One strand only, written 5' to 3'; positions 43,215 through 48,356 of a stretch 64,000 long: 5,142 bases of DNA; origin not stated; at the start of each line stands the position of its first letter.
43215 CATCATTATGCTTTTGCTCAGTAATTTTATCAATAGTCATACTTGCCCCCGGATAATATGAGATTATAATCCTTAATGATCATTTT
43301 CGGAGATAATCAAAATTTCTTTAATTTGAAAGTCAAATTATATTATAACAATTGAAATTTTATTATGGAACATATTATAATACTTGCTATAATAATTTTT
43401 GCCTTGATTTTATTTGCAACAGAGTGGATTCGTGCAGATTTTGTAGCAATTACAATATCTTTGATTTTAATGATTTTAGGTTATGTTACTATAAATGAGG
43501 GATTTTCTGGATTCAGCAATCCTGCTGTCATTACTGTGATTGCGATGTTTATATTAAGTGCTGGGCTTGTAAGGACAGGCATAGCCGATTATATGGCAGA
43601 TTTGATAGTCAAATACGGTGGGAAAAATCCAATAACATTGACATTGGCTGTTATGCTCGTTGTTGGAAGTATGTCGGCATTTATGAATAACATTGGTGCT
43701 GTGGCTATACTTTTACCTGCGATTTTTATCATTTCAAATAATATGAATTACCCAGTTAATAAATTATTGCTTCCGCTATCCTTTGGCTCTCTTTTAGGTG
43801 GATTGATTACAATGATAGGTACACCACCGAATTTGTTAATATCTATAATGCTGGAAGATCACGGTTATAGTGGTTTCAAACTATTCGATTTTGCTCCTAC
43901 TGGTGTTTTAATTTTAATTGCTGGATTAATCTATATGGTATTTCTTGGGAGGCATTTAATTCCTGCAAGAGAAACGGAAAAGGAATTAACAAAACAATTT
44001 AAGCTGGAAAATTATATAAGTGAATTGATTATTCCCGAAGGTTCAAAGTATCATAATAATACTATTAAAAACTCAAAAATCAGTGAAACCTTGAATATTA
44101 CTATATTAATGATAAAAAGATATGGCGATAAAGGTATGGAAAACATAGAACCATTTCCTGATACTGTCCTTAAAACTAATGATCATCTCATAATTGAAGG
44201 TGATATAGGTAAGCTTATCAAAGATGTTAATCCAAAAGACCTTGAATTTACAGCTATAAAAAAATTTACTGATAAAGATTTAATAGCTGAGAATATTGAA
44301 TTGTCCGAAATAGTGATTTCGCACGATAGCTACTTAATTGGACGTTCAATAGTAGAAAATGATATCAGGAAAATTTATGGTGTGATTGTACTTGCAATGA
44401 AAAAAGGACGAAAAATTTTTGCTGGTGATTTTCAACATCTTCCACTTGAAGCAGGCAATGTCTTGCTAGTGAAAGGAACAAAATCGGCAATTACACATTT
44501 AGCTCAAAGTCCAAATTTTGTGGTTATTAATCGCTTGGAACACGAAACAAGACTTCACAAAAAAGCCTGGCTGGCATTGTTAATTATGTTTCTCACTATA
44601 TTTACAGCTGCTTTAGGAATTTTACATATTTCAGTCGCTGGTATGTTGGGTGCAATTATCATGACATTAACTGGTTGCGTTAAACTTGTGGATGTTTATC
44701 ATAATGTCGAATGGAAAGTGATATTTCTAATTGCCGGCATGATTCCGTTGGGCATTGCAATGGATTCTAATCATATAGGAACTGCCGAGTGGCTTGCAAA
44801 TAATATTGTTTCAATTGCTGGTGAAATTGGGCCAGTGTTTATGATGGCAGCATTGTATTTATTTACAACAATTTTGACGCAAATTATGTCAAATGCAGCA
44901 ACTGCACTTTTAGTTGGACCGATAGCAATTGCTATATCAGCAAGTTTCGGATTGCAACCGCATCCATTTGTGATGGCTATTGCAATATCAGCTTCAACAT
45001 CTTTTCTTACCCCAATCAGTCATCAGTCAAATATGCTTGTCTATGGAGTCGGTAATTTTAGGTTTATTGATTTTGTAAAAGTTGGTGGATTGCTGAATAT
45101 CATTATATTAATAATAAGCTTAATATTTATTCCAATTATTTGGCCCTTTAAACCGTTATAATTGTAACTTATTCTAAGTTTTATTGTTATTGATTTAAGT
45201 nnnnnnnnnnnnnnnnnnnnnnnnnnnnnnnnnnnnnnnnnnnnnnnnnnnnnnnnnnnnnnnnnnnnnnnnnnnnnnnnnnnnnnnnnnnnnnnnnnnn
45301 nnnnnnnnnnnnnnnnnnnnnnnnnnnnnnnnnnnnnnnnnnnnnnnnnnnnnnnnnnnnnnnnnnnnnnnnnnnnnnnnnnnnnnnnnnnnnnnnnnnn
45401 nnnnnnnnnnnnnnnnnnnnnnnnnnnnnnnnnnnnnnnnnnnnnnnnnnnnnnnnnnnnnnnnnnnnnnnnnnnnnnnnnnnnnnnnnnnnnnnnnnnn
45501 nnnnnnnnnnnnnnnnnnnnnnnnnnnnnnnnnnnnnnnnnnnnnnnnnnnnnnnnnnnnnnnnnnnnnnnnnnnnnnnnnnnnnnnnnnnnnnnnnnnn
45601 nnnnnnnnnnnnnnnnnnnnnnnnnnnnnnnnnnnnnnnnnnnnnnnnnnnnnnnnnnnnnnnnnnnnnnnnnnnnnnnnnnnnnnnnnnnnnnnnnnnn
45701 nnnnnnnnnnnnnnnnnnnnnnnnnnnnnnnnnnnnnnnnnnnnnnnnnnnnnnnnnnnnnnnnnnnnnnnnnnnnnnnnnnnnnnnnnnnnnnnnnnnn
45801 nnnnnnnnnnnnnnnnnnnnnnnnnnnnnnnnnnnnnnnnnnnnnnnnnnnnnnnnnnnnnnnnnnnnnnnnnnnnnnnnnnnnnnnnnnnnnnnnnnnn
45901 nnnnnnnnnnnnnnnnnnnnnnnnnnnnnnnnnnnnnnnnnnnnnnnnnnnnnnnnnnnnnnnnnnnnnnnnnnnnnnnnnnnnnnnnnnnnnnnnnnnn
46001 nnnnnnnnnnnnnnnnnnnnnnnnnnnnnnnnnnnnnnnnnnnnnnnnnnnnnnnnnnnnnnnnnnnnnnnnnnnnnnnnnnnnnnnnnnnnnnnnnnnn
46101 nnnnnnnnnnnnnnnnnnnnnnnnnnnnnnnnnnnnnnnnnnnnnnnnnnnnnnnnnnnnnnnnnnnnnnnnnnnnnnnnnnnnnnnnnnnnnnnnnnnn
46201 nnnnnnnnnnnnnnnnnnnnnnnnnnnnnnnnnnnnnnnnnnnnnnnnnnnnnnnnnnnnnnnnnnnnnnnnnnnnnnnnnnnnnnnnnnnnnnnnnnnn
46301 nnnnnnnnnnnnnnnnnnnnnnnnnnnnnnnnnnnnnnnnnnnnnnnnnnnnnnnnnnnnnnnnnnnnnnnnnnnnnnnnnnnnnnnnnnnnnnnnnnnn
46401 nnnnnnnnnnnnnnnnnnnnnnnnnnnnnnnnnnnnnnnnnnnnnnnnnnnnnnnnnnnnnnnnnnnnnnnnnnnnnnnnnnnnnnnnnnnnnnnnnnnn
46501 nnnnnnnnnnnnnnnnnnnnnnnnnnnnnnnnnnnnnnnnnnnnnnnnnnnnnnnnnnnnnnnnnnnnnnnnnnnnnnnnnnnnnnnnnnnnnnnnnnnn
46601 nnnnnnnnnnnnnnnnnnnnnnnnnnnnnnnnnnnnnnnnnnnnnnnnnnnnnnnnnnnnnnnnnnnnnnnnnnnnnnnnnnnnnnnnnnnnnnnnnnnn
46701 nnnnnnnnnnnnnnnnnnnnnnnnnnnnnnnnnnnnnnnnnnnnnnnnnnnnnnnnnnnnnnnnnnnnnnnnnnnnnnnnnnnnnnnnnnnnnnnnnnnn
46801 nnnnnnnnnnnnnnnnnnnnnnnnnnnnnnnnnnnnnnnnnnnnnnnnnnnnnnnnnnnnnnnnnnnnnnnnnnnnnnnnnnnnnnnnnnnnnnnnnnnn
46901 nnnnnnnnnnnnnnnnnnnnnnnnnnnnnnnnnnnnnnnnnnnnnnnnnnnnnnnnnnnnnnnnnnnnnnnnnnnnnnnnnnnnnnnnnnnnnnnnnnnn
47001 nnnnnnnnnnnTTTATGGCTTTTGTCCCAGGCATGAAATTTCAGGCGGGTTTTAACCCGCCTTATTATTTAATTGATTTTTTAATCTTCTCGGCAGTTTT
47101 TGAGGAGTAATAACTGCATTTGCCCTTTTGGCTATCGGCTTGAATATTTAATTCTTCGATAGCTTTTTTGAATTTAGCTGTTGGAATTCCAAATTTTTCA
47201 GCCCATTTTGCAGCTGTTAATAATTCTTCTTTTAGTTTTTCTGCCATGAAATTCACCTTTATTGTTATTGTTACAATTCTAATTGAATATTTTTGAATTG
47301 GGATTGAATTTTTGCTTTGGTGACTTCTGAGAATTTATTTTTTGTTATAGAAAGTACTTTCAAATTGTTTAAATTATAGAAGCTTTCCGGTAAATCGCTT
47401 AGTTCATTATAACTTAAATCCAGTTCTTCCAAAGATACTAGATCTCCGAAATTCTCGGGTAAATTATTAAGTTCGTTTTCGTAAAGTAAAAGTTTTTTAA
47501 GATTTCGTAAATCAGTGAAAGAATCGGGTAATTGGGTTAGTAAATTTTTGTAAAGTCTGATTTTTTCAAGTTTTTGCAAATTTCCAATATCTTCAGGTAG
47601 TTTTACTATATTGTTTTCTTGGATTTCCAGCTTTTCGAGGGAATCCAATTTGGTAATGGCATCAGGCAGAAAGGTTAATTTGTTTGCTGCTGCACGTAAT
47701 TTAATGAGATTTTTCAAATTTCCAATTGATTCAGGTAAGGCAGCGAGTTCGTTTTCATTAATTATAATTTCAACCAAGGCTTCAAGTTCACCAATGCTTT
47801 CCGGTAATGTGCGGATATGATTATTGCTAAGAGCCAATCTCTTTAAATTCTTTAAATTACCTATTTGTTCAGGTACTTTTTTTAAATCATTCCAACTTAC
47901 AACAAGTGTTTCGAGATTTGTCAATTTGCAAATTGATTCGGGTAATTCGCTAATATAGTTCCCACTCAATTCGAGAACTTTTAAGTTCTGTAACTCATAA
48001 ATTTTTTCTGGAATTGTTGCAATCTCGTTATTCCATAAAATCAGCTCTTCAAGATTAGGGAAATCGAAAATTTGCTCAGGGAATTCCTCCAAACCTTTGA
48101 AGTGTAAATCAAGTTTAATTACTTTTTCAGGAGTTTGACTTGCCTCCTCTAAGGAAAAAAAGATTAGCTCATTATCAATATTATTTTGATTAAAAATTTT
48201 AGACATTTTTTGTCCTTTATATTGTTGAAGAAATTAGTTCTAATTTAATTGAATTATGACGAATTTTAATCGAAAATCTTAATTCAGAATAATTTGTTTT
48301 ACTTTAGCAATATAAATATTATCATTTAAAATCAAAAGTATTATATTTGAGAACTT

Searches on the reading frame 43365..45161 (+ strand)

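Call 67: search_protein_families(library=pfam, proteins=[window:43365-45161:+], max_evalue=0.00001)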
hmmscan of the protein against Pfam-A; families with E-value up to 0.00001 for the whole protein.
window:43365-45161:+ (598 aa): 3 families
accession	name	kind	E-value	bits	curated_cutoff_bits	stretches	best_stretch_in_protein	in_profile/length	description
PF03600.22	CitMHS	-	1.6e-91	307.4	31.9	2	14-529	1-322/336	Citrate transporter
PF00939.25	Na_sulph_symp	-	1.6e-24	87.2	27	1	403-594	275-467/472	Sodium:sulfate symporter transmembrane region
PF02080.26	TrkA_C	-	3.3e-20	72.2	27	2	313-379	1-66/71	TrkA-C domain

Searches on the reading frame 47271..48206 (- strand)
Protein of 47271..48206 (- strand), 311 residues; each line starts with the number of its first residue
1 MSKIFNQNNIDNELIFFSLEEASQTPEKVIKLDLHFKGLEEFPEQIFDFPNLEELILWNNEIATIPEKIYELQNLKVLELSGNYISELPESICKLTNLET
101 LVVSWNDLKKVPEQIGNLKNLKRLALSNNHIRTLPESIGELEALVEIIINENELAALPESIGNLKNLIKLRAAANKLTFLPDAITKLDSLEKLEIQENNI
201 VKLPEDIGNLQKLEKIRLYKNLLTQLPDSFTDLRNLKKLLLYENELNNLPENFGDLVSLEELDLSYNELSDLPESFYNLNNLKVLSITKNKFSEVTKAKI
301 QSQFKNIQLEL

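Call 91: search_protein_families(library=pfam, proteins=[window:47271-48206:-], max_evalue=0.00001)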
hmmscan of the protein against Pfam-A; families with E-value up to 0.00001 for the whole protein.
window:47271-48206:- (311 aa): 7 families
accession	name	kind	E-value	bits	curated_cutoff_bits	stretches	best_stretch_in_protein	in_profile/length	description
PF23598.1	LRR_14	-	1.5e-42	146.1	40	3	114-195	42-121/353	Leucine-rich repeat region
PF13855.12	LRR_8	-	7.9e-36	122.1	27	3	50-108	1-61/61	Leucine rich repeat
PF12799.13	LRR_4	-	8.3e-27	93.1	27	2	50-89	1-40/44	Leucine Rich repeats (2 copies)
PF00560.39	LRR_1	-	1.4e-22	75.4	20.6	0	258-279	1-23/23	Leucine Rich Repeat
PF23286.1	LRR_13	-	5e-12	46.4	30.1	0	108-170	16-79/210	Disease resistance protein RPS4B-like, leucine-rich repeats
PF23211.1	LRR_LRWD1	-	7.5e-08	32.7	28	0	237-309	24-93/190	Leucine-rich repeat and WD repeat-containing protein 1, LRR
PF17126.11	RsmF_methylt_CI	-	4.7e-06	27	27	0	51-78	11-37/61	RsmF rRNA methyltransferase first C-terminal domain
